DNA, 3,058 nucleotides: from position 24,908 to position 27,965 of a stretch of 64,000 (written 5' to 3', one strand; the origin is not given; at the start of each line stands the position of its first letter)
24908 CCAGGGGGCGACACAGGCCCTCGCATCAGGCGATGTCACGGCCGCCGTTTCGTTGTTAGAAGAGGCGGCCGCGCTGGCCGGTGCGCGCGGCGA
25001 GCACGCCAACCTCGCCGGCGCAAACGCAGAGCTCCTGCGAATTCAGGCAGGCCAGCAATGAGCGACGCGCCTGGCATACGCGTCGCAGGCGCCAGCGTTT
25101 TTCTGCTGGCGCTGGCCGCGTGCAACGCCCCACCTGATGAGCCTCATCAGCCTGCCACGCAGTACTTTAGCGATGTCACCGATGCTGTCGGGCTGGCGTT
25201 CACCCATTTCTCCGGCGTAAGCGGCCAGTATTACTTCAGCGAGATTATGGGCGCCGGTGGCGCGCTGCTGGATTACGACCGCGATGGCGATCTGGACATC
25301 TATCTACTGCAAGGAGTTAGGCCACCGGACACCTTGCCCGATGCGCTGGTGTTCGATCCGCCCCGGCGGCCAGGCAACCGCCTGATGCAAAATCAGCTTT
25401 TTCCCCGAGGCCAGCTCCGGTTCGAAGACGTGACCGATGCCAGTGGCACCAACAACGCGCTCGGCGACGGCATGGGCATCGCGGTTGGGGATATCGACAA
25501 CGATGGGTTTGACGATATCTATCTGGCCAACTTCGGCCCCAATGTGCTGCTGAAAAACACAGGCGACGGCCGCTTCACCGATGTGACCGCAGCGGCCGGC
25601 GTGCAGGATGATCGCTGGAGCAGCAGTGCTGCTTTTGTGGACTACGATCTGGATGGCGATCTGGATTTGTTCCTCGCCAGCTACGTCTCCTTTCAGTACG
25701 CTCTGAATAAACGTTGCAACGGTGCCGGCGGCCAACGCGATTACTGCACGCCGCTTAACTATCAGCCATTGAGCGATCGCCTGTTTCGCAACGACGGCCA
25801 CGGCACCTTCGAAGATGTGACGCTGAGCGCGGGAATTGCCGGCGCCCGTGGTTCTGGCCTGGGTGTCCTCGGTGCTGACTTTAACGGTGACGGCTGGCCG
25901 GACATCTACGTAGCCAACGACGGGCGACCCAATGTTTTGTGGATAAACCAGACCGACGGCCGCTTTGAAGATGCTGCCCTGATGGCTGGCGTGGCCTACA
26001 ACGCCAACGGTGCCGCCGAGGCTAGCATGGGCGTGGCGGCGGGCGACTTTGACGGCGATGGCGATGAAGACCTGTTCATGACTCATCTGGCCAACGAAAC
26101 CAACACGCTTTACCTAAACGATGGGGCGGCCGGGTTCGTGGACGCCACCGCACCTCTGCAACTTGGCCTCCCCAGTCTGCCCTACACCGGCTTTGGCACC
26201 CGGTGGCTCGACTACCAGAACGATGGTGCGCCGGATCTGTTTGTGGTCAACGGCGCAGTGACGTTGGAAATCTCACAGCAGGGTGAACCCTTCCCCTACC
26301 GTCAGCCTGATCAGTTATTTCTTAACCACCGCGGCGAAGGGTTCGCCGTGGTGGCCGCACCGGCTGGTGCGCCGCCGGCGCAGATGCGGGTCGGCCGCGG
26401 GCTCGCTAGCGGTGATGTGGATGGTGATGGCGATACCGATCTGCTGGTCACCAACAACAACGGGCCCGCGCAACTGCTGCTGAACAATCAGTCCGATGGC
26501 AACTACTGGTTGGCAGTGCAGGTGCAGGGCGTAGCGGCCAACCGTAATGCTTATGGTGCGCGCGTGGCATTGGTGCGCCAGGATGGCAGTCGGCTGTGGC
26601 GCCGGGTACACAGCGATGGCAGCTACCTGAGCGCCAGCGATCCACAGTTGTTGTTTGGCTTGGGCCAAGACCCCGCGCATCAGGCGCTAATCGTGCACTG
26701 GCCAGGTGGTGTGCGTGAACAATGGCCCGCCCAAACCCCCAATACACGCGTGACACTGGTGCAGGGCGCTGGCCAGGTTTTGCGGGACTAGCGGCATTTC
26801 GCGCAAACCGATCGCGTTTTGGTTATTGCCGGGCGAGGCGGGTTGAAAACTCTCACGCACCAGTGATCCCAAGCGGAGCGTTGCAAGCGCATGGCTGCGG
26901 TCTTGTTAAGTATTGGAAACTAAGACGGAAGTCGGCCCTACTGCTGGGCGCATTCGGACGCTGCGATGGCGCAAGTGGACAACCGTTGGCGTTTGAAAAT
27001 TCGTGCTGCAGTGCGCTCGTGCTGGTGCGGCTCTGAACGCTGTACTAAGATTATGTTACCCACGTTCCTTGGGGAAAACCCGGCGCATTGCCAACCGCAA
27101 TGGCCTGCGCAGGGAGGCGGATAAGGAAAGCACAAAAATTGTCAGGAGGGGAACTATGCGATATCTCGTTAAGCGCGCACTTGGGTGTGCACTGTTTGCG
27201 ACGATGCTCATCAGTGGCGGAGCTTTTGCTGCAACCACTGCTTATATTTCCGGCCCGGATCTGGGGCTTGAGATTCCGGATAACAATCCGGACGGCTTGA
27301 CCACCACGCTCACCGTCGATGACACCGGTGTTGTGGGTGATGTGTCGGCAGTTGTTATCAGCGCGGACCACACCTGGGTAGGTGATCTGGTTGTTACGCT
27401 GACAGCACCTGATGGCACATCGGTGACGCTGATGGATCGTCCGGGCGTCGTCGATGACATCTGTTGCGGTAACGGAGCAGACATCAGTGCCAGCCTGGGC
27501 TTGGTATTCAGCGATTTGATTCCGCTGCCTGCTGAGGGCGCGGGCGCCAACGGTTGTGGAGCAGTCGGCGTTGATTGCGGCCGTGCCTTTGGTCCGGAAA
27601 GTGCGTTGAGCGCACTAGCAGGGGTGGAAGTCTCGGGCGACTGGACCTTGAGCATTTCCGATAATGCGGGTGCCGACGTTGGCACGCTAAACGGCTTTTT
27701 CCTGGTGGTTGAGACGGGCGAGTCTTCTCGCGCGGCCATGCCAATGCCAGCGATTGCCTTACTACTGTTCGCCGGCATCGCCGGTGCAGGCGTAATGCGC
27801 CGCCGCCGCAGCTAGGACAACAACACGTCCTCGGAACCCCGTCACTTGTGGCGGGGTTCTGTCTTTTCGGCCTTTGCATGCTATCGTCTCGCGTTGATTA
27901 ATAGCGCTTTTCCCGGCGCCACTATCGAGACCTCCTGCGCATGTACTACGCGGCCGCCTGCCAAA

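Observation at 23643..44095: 20-kb supercluster of iterated TPR and CRTAC1 (FG-GAP/VCBS + ASPIC/UnbV) genes around a multiheme cytochrome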

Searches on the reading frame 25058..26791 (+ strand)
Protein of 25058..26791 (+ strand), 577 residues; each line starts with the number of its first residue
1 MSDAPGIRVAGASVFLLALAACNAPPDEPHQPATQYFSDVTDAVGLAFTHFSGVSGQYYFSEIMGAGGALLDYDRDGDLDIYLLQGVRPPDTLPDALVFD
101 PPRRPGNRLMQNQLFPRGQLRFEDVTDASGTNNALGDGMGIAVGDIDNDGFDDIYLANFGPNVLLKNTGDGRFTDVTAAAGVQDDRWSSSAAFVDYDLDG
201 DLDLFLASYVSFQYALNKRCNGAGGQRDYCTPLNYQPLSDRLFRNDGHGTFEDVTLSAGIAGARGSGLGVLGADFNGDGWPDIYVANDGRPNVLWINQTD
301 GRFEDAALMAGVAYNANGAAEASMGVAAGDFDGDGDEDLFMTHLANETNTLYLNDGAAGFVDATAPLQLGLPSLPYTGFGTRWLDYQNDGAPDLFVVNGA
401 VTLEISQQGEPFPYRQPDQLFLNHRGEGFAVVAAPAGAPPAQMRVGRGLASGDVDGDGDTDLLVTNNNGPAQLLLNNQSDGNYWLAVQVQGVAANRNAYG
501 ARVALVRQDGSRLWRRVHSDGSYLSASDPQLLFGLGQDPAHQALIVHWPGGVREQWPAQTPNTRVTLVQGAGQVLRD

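Call 3: search_protein_families(library=pfam, proteins=[window:25058-26791:+], max_evalue=0.01)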
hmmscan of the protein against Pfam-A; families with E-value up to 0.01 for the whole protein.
window:25058-26791:+ (577 aa): 3 families
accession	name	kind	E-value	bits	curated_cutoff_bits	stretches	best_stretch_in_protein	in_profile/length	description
PF13517.12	FG-GAP_3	-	4.5e-41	139.7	26.9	6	274-340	1-60/61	FG-GAP-like repeat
PF01839.29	FG-GAP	-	5.3e-21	74.5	22.1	4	446-481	2-32/37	FG-GAP repeat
PF07593.17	UnbV_ASPIC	-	2.6e-13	50.1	23.4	1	498-566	1-68/68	ASPIC and UnbV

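Call 7: search_protein_families(library=ncbifam, proteins=[window:25058-26791:+], max_evalue=0.001)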
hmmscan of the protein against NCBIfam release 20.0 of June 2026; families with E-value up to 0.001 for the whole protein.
window:25058-26791:+ (577 aa): 0 families

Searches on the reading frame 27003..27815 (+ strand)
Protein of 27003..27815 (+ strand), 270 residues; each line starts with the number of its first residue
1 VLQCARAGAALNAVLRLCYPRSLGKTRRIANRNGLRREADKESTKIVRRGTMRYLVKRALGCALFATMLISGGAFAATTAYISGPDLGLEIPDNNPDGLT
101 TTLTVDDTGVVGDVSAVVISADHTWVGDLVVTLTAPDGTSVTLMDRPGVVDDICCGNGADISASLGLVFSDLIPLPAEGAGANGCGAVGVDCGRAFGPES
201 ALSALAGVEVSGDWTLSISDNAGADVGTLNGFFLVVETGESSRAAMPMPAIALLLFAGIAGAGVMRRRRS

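Call 3: search_protein_families(library=pfam, proteins=[window:27003-27815:+], max_evalue=0.01)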
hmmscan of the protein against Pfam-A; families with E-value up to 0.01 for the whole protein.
window:27003-27815:+ (270 aa): 1 family
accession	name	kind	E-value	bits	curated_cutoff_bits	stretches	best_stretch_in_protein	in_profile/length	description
PF01483.27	P_proprotein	-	2.9e-12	46.9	21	2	117-147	6-36/86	Proprotein convertase P-domain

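Call 7: search_protein_families(library=ncbifam, proteins=[window:27003-27815:+], max_evalue=0.001)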
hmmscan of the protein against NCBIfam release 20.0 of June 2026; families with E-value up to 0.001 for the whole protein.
window:27003-27815:+ (270 aa): 1 family
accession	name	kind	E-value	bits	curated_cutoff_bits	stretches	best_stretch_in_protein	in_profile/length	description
TIGR03370.1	VPLPA-CTERM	domain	0.0001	22.2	25.35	1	247-269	2-24/25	VPLPA-CTERM sorting domain-containing protein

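Call 41: search_protein_families(library=pfam, proteins=[window:27156-27812:+], max_evalue=10)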
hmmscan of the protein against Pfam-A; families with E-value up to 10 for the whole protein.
window:27156-27812:+ (219 aa): 3 families
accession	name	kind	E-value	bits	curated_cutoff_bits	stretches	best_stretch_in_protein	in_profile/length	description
PF01483.27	P_proprotein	-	1.7e-12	47.7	21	2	65-96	5-36/86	Proprotein convertase P-domain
PF18573.7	BclA_C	-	0.094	13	38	1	49-109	63-121/128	BclA C-terminal domain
PF19079.5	CFSR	-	0.28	11.9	27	1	43-56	24-37/49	Collagen-flanked surface repeat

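Call 70: search_protein_families(library=padloc, proteins=[window:27156-27815:+], max_evalue=0.001)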
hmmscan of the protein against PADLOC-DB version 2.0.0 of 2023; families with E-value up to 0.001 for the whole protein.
window:27156-27815:+ (219 aa): 0 families
